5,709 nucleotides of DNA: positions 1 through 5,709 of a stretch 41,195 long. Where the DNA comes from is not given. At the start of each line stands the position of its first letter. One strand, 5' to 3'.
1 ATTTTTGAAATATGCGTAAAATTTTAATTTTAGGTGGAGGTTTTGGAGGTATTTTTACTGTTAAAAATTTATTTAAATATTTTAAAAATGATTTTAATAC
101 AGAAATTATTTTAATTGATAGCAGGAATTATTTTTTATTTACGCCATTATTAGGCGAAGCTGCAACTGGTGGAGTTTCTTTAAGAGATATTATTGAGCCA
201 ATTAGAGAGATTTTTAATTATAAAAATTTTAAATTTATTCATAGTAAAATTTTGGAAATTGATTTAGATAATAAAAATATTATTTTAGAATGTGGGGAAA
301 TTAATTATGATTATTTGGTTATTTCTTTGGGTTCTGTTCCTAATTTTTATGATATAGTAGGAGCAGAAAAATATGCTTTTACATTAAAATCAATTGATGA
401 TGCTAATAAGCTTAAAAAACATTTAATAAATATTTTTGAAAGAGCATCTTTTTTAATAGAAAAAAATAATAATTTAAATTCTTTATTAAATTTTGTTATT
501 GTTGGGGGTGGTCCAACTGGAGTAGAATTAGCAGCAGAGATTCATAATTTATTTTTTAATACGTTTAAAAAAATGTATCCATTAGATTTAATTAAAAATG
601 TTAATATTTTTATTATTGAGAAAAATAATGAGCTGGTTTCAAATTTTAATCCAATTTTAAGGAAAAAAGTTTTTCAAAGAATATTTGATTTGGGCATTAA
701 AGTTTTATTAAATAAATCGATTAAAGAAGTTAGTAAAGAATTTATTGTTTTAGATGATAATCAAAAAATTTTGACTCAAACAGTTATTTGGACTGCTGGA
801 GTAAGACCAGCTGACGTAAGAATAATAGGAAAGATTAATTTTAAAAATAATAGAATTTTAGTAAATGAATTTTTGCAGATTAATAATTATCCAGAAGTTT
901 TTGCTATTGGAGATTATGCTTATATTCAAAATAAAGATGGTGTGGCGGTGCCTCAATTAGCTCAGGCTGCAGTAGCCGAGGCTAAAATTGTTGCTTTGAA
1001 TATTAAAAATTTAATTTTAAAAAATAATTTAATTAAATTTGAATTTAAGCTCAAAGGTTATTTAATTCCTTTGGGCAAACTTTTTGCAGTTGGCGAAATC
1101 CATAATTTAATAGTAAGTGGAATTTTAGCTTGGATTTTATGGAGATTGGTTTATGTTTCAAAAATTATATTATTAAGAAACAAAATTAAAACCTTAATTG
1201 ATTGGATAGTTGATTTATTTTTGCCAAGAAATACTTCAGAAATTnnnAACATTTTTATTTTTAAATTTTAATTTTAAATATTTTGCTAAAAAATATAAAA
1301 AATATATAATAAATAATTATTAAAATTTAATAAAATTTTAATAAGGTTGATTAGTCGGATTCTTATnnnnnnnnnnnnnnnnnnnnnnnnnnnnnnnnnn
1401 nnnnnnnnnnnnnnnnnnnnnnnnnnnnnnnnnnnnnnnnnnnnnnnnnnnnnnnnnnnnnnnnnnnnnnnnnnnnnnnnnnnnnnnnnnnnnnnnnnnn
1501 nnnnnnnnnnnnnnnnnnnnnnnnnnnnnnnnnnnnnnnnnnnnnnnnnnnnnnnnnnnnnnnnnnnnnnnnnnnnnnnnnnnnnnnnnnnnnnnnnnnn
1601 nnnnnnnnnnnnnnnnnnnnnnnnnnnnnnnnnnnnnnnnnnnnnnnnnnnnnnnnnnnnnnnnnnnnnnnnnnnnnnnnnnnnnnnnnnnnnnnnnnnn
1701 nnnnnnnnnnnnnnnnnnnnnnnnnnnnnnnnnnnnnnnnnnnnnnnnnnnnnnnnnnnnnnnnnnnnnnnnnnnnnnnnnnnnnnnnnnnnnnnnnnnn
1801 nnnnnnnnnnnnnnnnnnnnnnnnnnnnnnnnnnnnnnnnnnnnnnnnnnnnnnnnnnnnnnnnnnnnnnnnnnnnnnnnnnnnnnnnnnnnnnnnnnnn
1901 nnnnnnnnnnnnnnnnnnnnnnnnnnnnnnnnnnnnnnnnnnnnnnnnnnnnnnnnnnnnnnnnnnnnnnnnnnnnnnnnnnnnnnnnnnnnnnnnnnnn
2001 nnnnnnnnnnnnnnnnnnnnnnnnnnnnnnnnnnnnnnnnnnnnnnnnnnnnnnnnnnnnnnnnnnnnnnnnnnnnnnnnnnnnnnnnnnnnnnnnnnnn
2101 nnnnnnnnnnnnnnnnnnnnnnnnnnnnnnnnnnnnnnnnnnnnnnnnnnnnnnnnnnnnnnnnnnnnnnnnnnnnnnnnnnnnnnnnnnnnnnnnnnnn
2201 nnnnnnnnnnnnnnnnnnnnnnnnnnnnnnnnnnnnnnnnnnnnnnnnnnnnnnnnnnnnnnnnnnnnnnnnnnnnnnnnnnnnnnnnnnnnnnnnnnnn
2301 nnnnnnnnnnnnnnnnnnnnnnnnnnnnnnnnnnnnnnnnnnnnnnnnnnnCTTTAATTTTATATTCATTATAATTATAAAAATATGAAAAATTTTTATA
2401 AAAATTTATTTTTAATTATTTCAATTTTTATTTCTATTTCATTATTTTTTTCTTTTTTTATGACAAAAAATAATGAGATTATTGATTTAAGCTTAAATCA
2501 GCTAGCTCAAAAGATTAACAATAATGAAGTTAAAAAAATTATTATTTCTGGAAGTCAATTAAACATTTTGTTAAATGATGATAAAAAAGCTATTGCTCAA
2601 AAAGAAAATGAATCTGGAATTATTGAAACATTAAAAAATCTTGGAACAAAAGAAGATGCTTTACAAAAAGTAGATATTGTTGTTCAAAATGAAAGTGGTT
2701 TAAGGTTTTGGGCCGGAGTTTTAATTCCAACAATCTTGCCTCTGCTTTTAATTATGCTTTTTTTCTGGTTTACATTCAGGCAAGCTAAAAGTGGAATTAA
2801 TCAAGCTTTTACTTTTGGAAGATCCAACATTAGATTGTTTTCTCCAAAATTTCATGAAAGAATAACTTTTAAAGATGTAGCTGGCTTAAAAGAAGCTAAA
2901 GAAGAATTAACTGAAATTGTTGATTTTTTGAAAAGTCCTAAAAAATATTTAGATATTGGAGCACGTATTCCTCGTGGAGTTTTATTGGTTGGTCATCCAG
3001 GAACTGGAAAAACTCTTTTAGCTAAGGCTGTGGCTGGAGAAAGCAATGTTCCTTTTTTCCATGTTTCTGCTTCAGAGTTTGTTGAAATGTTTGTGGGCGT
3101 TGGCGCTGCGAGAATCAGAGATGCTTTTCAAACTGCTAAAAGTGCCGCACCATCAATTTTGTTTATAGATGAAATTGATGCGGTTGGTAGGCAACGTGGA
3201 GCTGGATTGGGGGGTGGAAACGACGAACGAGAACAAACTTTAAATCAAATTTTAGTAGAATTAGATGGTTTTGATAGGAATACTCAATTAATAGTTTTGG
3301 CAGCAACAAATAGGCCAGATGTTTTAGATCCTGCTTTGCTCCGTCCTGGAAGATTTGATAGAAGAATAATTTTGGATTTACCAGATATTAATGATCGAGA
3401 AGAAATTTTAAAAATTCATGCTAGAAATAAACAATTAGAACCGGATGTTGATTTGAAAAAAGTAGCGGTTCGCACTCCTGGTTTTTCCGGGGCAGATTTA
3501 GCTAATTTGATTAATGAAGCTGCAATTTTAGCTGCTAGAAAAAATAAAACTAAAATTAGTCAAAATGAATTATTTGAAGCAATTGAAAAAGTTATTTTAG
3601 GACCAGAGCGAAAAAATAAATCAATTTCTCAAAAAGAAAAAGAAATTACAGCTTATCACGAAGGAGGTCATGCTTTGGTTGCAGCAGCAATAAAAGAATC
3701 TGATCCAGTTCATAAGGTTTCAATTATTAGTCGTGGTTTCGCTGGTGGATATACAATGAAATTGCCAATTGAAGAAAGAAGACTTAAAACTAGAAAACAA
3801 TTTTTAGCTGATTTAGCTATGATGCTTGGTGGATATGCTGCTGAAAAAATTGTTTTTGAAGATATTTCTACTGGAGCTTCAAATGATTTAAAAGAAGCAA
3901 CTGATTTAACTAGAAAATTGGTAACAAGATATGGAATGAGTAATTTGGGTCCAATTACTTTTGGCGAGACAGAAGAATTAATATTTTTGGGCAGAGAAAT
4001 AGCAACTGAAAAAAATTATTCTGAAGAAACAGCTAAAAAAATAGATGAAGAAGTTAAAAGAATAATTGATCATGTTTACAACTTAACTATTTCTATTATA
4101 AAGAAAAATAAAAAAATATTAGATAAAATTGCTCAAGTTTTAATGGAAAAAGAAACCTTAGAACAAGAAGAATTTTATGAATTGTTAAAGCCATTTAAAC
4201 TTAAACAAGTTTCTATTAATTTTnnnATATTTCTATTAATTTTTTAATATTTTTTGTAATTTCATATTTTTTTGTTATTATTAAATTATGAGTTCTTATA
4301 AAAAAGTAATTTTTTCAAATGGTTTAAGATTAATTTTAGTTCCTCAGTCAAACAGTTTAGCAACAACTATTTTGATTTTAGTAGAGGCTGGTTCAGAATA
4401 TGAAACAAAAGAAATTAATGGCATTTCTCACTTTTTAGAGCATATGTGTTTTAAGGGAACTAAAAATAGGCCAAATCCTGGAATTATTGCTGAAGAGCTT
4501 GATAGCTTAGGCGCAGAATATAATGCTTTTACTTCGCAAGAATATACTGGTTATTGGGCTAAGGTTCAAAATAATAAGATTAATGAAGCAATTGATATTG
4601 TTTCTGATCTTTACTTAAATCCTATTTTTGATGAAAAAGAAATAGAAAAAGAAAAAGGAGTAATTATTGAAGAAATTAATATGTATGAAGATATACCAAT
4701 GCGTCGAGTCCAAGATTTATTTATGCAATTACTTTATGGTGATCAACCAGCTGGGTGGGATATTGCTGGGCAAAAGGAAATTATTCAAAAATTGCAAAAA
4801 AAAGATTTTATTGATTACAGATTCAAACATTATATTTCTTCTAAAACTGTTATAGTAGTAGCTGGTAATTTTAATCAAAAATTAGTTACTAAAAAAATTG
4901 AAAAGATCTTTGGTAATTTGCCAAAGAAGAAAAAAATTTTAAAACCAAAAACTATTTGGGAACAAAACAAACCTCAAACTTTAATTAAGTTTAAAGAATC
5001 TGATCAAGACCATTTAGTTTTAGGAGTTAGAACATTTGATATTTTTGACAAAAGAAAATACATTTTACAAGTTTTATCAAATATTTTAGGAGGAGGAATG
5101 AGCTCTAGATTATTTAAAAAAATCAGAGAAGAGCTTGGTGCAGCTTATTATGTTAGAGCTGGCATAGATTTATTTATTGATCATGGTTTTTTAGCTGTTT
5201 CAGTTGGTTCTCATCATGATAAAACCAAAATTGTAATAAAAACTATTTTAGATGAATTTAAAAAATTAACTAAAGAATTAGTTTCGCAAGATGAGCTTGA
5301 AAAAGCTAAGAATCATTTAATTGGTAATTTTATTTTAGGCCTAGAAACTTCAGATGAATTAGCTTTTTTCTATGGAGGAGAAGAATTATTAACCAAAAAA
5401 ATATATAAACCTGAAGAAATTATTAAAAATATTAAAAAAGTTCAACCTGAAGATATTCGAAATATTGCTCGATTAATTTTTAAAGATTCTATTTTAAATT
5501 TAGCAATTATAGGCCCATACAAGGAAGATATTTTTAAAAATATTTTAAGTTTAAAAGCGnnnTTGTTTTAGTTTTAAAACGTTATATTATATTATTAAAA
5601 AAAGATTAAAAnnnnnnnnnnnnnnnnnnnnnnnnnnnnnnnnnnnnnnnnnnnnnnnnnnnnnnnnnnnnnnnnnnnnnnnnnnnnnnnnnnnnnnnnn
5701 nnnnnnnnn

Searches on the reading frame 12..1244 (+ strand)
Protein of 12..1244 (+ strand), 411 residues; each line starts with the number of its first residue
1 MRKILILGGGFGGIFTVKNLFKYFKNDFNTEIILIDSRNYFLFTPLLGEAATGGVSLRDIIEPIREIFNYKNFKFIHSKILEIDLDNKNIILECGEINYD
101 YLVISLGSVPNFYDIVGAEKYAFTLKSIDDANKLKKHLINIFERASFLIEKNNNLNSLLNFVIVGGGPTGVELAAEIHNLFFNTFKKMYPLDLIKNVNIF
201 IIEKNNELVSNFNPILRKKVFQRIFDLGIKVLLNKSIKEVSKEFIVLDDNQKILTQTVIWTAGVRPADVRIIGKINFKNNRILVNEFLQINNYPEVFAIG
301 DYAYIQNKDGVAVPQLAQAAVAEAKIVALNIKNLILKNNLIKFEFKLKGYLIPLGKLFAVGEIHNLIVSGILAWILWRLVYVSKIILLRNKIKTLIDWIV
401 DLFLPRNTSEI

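Call 73: search_protein_families(library=pfam, proteins=[window:12-1244:+], max_evalue=0.001)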
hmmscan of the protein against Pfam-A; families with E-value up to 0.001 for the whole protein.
window:12-1244:+ (411 aa): 4 families
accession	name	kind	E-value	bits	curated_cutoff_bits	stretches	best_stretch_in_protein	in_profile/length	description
PF07992.20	Pyr_redox_2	-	9e-42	143.9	26.1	1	3-324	2-291/291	Pyridine nucleotide-disulphide oxidoreductase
PF22366.1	NDH2_C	-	3.2e-08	34.1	27.7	1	349-406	3-61/62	NDH2 C-terminal domain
PF00070.33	Pyr_redox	-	6.2e-08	33.5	22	1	161-242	2-68/82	Pyridine nucleotide-disulphide oxidoreductase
PF13738.12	Pyr_redox_3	-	9.3e-05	22.2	30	0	212-300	210-305/305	Pyridine nucleotide-disulphide oxidoreductase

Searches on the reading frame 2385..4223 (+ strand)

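Call 73: search_protein_families(library=pfam, proteins=[window:2385-4223:+], max_evalue=0.001)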
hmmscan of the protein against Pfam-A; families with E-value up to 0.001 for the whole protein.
window:2385-4223:+ (613 aa): 9 families
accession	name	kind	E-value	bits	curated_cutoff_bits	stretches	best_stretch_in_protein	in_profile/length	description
PF01434.24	Peptidase_M41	-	1e-66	224.9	29.9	1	413-600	2-191/191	Peptidase family M41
PF00004.35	AAA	-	8.1e-44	149.7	21.2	1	199-331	1-130/131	ATPase family associated with various cellular activities (AAA)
PF17862.7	AAA_lid_3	-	3.3e-15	55.7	27.2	1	354-396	1-43/45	AAA+ lid domain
PF07728.20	AAA_5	-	2.2e-05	24.9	22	1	198-319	1-136/139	AAA domain (dynein-related subfamily)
PF06068.19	TIP49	-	5.1e-05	23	23.8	1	167-233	28-89/347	TIP49 P-loop domain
PF06480.20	FtsH_ext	-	0.00023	21.8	25.5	1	9-85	2-76/103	FtsH Extracellular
PF13401.12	AAA_22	-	0.00029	21.6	27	0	199-230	8-42/130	AAA domain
PF13191.12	AAA_16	-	0.00037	21.5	32.6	0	194-236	22-73/167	AAA ATPase domain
PF05496.18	RuvB_N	-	0.00073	19.8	27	0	162-267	6-96/159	Holliday junction DNA helicase RuvB P-loop domain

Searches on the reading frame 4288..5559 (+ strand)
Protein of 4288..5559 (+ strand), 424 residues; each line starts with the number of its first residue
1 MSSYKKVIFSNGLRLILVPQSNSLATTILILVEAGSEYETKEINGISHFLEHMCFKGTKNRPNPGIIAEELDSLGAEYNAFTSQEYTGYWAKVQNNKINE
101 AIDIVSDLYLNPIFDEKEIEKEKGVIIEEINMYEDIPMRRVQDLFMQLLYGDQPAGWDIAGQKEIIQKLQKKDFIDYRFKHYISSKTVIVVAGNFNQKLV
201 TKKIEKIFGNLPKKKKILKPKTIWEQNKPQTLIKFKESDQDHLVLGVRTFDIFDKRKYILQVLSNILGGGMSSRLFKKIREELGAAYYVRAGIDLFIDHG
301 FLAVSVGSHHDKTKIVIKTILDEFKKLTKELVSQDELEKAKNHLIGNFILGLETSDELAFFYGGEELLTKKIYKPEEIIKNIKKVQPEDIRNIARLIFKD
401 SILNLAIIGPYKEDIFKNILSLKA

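Call 73: search_protein_families(library=pfam, proteins=[window:4288-5559:+], max_evalue=0.001)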
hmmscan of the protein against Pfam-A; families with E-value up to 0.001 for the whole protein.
window:4288-5559:+ (424 aa): 2 families
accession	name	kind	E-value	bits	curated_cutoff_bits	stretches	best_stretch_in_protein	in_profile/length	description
PF00675.25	Peptidase_M16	-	4e-36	124.6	22.3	1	23-160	10-146/149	Insulinase (Peptidase family M16)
PF05193.26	Peptidase_M16_C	-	6.6e-36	124.3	23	1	169-343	2-180/181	Peptidase M16 inactive domain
